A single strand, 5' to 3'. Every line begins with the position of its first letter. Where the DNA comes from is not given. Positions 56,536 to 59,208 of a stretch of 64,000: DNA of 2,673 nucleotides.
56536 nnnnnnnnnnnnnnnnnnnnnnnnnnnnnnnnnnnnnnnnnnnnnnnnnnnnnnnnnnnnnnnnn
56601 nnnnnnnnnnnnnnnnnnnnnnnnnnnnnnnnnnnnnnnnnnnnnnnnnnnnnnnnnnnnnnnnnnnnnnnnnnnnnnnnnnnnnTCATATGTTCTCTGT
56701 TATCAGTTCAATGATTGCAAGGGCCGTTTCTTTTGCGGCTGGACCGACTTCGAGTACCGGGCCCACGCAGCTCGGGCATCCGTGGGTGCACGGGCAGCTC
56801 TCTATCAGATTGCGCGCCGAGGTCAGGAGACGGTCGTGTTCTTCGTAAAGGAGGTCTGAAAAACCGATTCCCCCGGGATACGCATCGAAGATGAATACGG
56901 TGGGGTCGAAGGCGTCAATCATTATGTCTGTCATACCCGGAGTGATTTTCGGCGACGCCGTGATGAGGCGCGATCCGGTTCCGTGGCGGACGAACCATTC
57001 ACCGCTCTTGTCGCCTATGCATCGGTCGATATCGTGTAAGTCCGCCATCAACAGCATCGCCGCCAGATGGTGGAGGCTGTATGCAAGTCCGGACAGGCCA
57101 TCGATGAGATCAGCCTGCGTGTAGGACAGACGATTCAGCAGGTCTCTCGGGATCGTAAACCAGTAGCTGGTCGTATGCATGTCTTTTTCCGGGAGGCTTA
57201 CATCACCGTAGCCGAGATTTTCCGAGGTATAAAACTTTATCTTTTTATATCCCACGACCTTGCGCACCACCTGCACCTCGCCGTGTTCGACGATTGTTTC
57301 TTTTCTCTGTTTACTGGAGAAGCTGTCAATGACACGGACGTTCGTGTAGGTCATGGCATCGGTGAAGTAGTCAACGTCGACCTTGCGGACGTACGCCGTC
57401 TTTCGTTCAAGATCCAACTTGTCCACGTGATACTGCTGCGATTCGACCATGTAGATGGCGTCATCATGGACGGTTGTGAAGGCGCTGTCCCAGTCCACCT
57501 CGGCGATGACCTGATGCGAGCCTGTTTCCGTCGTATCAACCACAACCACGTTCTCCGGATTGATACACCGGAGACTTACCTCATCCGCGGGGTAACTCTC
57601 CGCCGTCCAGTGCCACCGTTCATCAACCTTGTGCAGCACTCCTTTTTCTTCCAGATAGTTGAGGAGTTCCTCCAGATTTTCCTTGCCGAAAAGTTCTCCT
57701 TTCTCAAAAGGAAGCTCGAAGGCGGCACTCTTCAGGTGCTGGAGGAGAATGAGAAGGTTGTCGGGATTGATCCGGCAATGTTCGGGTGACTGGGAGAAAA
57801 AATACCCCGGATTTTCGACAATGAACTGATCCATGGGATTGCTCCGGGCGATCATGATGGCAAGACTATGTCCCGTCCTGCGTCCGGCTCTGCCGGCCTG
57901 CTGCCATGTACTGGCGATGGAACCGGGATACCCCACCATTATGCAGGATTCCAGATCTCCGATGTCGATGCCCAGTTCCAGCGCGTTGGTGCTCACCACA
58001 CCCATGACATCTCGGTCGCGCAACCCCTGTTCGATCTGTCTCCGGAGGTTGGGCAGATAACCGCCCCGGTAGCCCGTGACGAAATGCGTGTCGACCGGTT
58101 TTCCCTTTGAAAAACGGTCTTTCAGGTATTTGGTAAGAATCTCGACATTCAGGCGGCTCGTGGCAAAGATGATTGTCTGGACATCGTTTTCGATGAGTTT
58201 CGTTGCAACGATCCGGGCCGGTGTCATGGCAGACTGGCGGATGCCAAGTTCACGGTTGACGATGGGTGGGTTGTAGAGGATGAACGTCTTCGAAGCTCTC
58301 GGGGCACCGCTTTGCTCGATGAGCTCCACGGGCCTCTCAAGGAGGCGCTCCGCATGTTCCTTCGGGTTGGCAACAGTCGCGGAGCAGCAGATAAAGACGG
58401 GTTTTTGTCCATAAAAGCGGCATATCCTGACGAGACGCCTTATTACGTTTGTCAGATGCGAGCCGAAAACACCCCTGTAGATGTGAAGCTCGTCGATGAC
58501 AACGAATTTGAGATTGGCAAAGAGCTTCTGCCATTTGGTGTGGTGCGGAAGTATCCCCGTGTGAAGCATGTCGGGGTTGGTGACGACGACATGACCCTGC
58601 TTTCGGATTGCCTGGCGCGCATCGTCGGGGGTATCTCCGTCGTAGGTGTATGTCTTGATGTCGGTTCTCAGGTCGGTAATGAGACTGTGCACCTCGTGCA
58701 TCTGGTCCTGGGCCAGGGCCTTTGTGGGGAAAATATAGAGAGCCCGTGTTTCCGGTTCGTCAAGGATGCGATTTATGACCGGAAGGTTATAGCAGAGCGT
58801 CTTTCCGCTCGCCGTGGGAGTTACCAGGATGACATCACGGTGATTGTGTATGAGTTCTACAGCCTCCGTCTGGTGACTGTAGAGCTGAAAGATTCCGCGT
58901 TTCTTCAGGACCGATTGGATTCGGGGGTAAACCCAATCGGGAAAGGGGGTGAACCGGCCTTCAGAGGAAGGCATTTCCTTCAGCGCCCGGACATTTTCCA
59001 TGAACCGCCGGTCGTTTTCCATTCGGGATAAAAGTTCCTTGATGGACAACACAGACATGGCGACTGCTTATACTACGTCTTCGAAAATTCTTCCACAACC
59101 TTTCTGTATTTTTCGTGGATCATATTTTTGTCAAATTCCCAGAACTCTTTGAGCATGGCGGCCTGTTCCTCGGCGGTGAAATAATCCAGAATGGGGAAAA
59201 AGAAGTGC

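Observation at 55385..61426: hcp - hemerythrin - DUF1998 helicase - DEDD exonuclease/TPR: nitrosative-stress genes directly joined to an MrfAB-like repair pair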

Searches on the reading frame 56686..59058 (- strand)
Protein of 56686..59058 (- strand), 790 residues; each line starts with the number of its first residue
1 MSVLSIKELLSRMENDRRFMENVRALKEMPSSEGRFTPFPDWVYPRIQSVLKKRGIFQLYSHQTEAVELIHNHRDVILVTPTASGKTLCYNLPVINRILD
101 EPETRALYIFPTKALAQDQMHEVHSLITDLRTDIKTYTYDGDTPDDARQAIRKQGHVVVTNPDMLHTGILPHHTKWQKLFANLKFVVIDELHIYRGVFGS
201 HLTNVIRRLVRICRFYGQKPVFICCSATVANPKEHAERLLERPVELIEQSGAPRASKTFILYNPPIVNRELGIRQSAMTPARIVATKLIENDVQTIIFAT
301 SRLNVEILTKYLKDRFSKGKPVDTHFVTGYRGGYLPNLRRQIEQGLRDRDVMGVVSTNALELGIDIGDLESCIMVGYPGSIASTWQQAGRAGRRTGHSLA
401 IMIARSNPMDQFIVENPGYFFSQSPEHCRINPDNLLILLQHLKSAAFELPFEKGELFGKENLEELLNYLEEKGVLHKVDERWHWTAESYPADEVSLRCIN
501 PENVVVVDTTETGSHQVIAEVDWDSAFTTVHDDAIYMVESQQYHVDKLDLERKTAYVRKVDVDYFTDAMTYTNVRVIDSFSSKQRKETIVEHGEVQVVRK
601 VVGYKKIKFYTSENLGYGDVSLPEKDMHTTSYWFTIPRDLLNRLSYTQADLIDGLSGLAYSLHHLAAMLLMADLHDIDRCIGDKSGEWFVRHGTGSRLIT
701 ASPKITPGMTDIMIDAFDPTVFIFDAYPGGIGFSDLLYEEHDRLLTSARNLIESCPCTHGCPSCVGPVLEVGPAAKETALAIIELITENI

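Call 3: search_protein_families(library=pfam, proteins=[window:56686-59058:-], max_evalue=0.01)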
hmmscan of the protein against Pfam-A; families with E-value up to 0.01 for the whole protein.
window:56686-59058:- (790 aa): 5 families
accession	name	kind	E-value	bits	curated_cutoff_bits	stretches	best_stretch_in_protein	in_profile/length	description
PF00270.35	DEAD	-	6.2e-35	120.8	26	1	61-232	2-164/167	DEAD/DEAH box helicase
PF09369.15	MZB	-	1e-14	55.4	24.2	1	662-765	5-80/80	MrfA Zn-binding domain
PF00271.37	Helicase_C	-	1.2e-14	54.9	23.5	1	288-394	9-109/110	Helicase conserved C-terminal domain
PF04851.21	ResIII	-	6e-10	39.7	22.5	1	57-194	2-137/164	Type III restriction enzyme, res subunit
PF22982.3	WHD_HRQ1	-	1.8e-09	38.9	27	1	430-498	1-69/70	ATP-dependent helicase HRQ1, winged helix domain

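Call 4: search_protein_families(library=ncbifam, proteins=[window:56686-59058:-], max_evalue=0.01)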
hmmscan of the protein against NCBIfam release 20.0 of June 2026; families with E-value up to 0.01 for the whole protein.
window:56686-59058:- (790 aa): 28 families (the best 25 are shown)
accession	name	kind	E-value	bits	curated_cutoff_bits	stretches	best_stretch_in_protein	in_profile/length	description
TIGR03817.1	DECH_helic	hypoth_equivalog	1.7e-197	658.1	874.1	2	25-656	3-633/742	helicase/secretion neighborhood putative DEAH-box helicase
TIGR04121.1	DEXH_lig_assoc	equivalog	2.1e-45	154.7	850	1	47-457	3-410/804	ligase-associated DNA damage response DEXH box helicase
NF010338.0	PRK13767.1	equivalog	8.2e-35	120.3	849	1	60-397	35-388/877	ATP-dependent helicase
NF002654.0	PRK02362.1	equivalog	1.6e-21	76.4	887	1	46-316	11-267/739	ATP-dependent DNA helicase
NF001308.0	PRK00254.1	equivalog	8.5e-21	73.8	1216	1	44-267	9-214/720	ATP-dependent DNA helicase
NF002251.0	PRK01172.1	equivalog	6.3e-20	71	891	1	56-318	20-262/674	ATP-dependent DNA helicase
NF041063.1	DpdF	equivalog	3.4e-18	65.6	550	2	70-193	155-281/813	protein DpdF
TIGR01389.1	recQ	equivalog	3.9e-18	65.2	640.2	1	50-406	4-330/591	DNA helicase RecQ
NF040935.1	helicase_Hel308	equivalog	5e-18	64.6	1200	1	46-311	14-266/704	ATP-dependent DNA helicase Hel308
NF007284.0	PRK09751.1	equivalog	9.8e-17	59.5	1496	2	332-397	357-422/1538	ATP-dependent helicase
TIGR00614.1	recQ_fam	subfamily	4.5e-14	52.1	219.8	1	58-402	11-328/470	RecQ family ATP-dependent DNA helicase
NF010337.0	PRK13766.1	equivalog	4.9e-14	51.4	610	2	64-193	22-143/781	Hef nuclease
NF053631.1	RNA_helic_CshA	equivalog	1.7e-12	47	646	1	47-190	10-149/434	degradosome RNA helicase CshA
NF008394.0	PRK11192.1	equivalog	1.8e-12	46.8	507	1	49-404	16-351/441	ATP-dependent RNA helicase SrmB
NF041067.1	DpdJ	equivalog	5.5e-12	44.2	800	2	56-132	147-234/1482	protein DpdJ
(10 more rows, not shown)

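Call 5: search_protein_families(library=padloc, proteins=[window:56686-59058:-], max_evalue=0.01)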
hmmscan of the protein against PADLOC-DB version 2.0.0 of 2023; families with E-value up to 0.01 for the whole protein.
window:56686-59058:- (790 aa): 65 families (the best 25 are shown)
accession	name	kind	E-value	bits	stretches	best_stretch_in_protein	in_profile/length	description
PDLC03960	SngC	-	1e-46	158.1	1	45-399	11-366/720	-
PDLC02503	BrxHI|BrxHII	-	3.4e-44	149.2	1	50-399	16-347/698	BrxHI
PDLC00036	DruE3|DruE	-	8.3e-34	113.9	3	60-238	94-294/2023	SNF2 family N-terminal domain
PDLC00037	DruE3|DruE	-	2.3e-33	113.1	3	58-239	101-309/2055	SNF2 family N-terminal domain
PDLC00013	DruE1|DruE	-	3e-33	112.9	4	53-131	85-175/1776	SNF2 family N-terminal domain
PDLC02501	BrxHI|BrxHII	-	4e-28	96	1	53-398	18-346/925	BrxHI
PDLC00035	DruE3|DruE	-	6.7e-28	94.9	2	57-239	101-309/1460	SNF2 family N-terminal domain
PDLC03928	PsyrT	-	1.6e-26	90.8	1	51-493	12-427/689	-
PDLC02864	DpdF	-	2.5e-20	70.8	1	52-405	15-339/610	DpdF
PDLC02570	DrmA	-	7.5e-19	65.6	2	185-416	412-647/851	DrmA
PDLC02569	DrmA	-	1.8e-18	63.8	2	184-416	657-895/1095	DrmA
PDLC02897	DpdJ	-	1.2e-17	61.1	1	62-396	103-453/1570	DpdJ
PDLC00051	DruE4|DruE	-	2.6e-17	59.7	3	55-102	89-137/1829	SNF2 family N-terminal domain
PDLC00014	DruE2|DruE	-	7.9e-17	58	2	53-102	102-152/1928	SNF2 family N-terminal domain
PDLC00015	DruE2|DruE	-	1.7e-16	57.2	3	55-102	93-141/1887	SNF2 family N-terminal domain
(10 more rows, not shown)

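Call 11: search_solved_structures(query=window:56686-59058:-, max_evalue=1e-10, show_alignments=1)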
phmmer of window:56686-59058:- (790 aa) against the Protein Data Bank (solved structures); distinct sequences matched with E-value up to 1e-10: 23.
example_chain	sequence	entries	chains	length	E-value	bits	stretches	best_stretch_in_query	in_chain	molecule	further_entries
6znp_A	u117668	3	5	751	2.3e-245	819.6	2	8-678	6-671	Uncharacterized ATP-dependent helicase YprA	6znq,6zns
5v9x_A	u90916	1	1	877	1.8e-21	79.2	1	63-315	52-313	ATP-dependent DNA helicase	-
7lhl_A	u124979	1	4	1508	9.2e-21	76.9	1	63-315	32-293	ATP-dependent DNA helicase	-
2zj2_A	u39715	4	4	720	2.8e-14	55.4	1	45-240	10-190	Putative ski2-type helicase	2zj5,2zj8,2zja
6qv3_A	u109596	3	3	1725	4.3e-14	54.8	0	62-239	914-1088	Pre-mRNA splicing helicase-like protein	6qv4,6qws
5m59_A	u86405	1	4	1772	4.6e-14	54.7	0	62-239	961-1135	Pre-mRNA splicing helicase-like protein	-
6qdv_B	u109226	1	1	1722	4.7e-14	54.7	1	62-236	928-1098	U5 small nuclear ribonucleoprotein 200 kDa helicase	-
4f92_B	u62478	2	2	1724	4.7e-14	54.7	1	62-236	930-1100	U5 small nuclear ribonucleoprotein 200 kDa helicase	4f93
4f91_B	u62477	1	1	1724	4.7e-14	54.7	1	62-236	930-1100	U5 small nuclear ribonucleoprotein 200 kDa helicase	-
5urj_A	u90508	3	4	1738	4.8e-14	54.7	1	62-236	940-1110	U5 small nuclear ribonucleoprotein 200 kDa helicase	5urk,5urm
4kit_B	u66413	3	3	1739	4.8e-14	54.7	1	62-236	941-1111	U5 small nuclear ribonucleoprotein 200 kDa helicase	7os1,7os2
6s8q_B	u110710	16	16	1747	4.9e-14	54.6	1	62-236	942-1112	U5 small nuclear ribonucleoprotein 200 kDa helicase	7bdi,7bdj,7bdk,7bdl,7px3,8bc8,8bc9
6s9i_B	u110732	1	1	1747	6.9e-14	54.1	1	62-236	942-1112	U5 small nuclear ribonucleoprotein 200 kDa helicase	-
3jcr_C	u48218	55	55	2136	8.1e-14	53.9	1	62-236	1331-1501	hBrr2 | U5 small nuclear ribonucleoprotein 200 kDa helicase | Brr2, U5 small nuclear ribonucleoprotein 200 kDa helicase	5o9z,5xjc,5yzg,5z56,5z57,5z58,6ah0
6s8o_B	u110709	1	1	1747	8.3e-14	53.9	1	62-236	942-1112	U5 small nuclear ribonucleoprotein 200 kDa helicase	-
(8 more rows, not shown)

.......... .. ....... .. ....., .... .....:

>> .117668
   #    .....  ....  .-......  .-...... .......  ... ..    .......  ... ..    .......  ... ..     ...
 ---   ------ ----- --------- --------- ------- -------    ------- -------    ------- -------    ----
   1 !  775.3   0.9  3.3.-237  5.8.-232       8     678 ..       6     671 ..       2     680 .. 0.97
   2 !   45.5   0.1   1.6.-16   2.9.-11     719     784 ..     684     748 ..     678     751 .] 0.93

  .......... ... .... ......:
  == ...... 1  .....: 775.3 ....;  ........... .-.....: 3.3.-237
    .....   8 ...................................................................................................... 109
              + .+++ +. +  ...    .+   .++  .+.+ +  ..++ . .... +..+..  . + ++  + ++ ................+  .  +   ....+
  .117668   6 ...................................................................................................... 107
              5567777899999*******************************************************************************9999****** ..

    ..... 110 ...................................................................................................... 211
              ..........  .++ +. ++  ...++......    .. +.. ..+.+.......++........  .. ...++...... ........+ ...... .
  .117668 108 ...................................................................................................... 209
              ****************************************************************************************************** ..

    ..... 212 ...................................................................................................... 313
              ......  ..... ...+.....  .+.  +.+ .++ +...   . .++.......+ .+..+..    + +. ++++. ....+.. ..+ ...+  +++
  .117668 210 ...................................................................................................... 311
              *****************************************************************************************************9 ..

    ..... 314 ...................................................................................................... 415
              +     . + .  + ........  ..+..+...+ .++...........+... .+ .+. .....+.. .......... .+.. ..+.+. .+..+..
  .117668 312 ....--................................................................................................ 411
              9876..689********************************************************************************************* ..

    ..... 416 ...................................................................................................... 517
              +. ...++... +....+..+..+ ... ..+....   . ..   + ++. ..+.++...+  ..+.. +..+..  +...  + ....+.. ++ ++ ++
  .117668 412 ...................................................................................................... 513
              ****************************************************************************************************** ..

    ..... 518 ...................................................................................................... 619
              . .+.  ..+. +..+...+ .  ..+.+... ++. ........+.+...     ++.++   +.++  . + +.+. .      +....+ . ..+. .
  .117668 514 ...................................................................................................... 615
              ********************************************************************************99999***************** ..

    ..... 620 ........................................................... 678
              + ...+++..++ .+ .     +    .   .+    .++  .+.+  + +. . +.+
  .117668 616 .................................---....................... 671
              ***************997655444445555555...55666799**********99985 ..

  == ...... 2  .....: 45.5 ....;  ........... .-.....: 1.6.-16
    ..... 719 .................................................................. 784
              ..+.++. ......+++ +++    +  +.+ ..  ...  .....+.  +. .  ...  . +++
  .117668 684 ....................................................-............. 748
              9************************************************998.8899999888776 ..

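Call 13: find_homologous_proteins(query=window:56686-59058:-, max_evalue=1e-50)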
Query window:56686-59058:- (790 aa): 8000 proteins with E <= 1e-50 among 8000 candidates; the best 120 are listed.
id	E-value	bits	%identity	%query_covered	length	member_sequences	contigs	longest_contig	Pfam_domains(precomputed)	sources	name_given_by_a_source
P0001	0.0e+0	1791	100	98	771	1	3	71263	PF00270.36,PF09369.16,PF00271.38,PF22982.4,PF04851.22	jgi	-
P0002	0.0e+0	1781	98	98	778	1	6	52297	PF00270.36,PF09369.16,PF00271.38,PF22982.4,PF04851.22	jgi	jgi:DEAD/DEAH box helicase domain-containing protein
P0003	0.0e+0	1778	98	98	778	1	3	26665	PF00270.36,PF09369.16,PF00271.38,PF22982.4,PF04851.22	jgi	jgi:DEAD/DEAH box helicase domain-containing protein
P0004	0.0e+0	1764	98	98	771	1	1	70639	PF00270.36,PF09369.16,PF00271.38,PF22982.4,PF04851.22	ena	-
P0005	0.0e+0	1761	98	98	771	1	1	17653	PF00270.36,PF09369.16,PF00271.38,PF22982.4,PF04851.22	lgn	-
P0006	0.0e+0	1759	98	98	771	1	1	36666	PF00270.36,PF09369.16,PF00271.38,PF22982.4,PF04851.22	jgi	-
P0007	0.0e+0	1759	98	98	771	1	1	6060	PF00270.36,PF09369.16,PF00271.38,PF22982.4,PF04851.22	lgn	-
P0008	0.0e+0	1758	98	98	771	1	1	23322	PF00270.36,PF09369.16,PF00271.38,PF22982.4,PF04851.22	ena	-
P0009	0.0e+0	1756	98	98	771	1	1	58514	PF00270.36,PF09369.16,PF00271.38,PF22982.4,PF04851.22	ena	-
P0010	0.0e+0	1605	86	100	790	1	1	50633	PF00270.36,PF09369.16,PF00271.38,PF22982.4,PF04851.22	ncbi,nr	ncbi:MAG: DEAD/DEAH box helicase [Deltaproteobacteria bacterium]|nr:DEAD/DEAH box helicase [Deltapro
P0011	0.0e+0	1603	86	100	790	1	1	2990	PF00270.36,PF09369.16,PF00271.38,PF22982.4,PF04851.22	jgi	jgi:DEAD/DEAH box helicase domain-containing protein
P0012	0.0e+0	1601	86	100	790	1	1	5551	PF00270.36,PF09369.16,PF00271.38,PF22982.4,PF04851.22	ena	-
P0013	0.0e+0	1600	86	100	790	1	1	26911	PF00270.36,PF09369.16,PF00271.38,PF22982.4,PF04851.22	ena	-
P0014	0.0e+0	1598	86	100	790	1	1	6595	PF00270.36,PF09369.16,PF00271.38,PF22982.4,PF04851.22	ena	-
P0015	0.0e+0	1598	86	100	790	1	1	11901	PF00270.36,PF09369.16,PF00271.38,PF22982.4,PF04851.22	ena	-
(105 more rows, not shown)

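Call 15: find_related_loci(query=window:56686-59058:-, collection=genome_contigs, flank=8000)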
Query window:56686-59058:- (790 aa) in genome_contigs; peptide patterns used: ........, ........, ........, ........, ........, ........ (x = any residue, [..] = any of these).
435 stretches matched a pattern; 392 encode a relative of the query (tblastn E <= 1e-3); the best 80 are kept; 80 distinct loci.
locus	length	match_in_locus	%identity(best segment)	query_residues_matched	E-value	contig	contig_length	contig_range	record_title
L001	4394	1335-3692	84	1-786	0e+0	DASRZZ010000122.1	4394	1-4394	MAG TPA_asm: Syntrophales bacterium isolate SMAG_U15336 k141_1828575, whole genome shotgun sequence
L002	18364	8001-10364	84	1-788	0e+0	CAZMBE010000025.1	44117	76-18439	MAG TPA_asm: uncultured Syntrophaceae bacterium isolate binchicken_co74_360 genome assembly, contig: NODE_1546_length_44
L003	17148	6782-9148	84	1-789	0e+0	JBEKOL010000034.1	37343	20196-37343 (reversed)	MAG: Syntrophales bacterium isolate SPRUCE 43 SPRUCE_43_34, whole genome shotgun sequence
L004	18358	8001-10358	84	1-786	0e+0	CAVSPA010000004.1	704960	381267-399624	MAG: uncultured delta proteobacterium isolate MFD01476.bin.2.167 genome assembly, contig: contig_17332, whole genome sho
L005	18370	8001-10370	84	1-790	0e+0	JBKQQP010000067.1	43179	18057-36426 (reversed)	MAG: Syntrophales bacterium isolate MGr2D2E2F__bin_107 MGr2D2E2F_000000237136, whole genome shotgun sequence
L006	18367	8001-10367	84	1-789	0e+0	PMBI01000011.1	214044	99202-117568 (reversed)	MAG: Syntrophaceae bacterium isolate fen_1145 73.20120700_E3M.73_contig_25235, whole genome shotgun sequence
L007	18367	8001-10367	83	1-789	0e+0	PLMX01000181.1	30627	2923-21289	MAG: Syntrophaceae bacterium isolate fen_1164 73.20120800_E2X.21_contig_22914, whole genome shotgun sequence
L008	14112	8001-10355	83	1-786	0e+0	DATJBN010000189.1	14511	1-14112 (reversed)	MAG TPA_asm: Syntrophales bacterium isolate SMAG_U15355 k141_3074388, whole genome shotgun sequence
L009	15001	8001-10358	80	1-786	0e+0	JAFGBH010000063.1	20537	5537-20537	MAG: Deltaproteobacteria bacterium isolate Zod_Metabat.1020 k87_3721362, whole genome shotgun sequence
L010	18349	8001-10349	80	1-786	0e+0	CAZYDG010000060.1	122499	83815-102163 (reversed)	MAG TPA_asm: uncultured Syntrophaceae bacterium isolate SRP293105_co2_5 genome assembly, contig: k141_41641, whole genom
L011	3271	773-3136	80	1-788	0e+0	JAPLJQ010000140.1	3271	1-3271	MAG: Deltaproteobacteria bacterium isolate LacPavin_0419_WC70S_MAG_49_10 LacPavin_0419_WC70S_scaffold_313740, whole geno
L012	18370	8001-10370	79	1-786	0e+0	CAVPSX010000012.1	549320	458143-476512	MAG: uncultured delta proteobacterium isolate MFD00032.bin.1.77 genome assembly, contig: contig_28032, whole genome shot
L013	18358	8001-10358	79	1-786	0e+0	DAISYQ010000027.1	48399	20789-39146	MAG TPA_asm: Syntrophales bacterium isolate CTOTU18710 NODE_541_length_48399_cov_7.626944, whole genome shotgun sequence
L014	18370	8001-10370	78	1-786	0e+0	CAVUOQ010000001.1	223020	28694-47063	MAG: uncultured delta proteobacterium isolate MFD05942.bin.2.78 genome assembly, contig: contig_11899, whole genome shot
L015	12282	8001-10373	78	1-787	0e+0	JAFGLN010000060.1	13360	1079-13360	MAG: Deltaproteobacteria bacterium isolate Zod_Metabat.402 k87_5727938, whole genome shotgun sequence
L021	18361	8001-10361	78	1-788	0e+0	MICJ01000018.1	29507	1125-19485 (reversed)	MAG: Syntrophobacterales bacterium GWC2_56_13 gwc2_scaffold_1412, whole genome shotgun sequence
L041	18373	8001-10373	76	1-787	0e+0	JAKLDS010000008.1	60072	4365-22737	MAG: Deltaproteobacteria bacterium isolate RA.bin115 RA.bin115_8, whole genome shotgun sequence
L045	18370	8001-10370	76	1-786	0e+0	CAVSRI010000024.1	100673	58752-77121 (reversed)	MAG: uncultured delta proteobacterium isolate MFD01476.bin.2.138 genome assembly, contig: contig_62015, whole genome sho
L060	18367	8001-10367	75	1-786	0e+0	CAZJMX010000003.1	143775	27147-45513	MAG TPA_asm: uncultured Smithella sp. isolate SRP302447_co2_430 genome assembly, contig: NODE_385_length_143775_cov_18.3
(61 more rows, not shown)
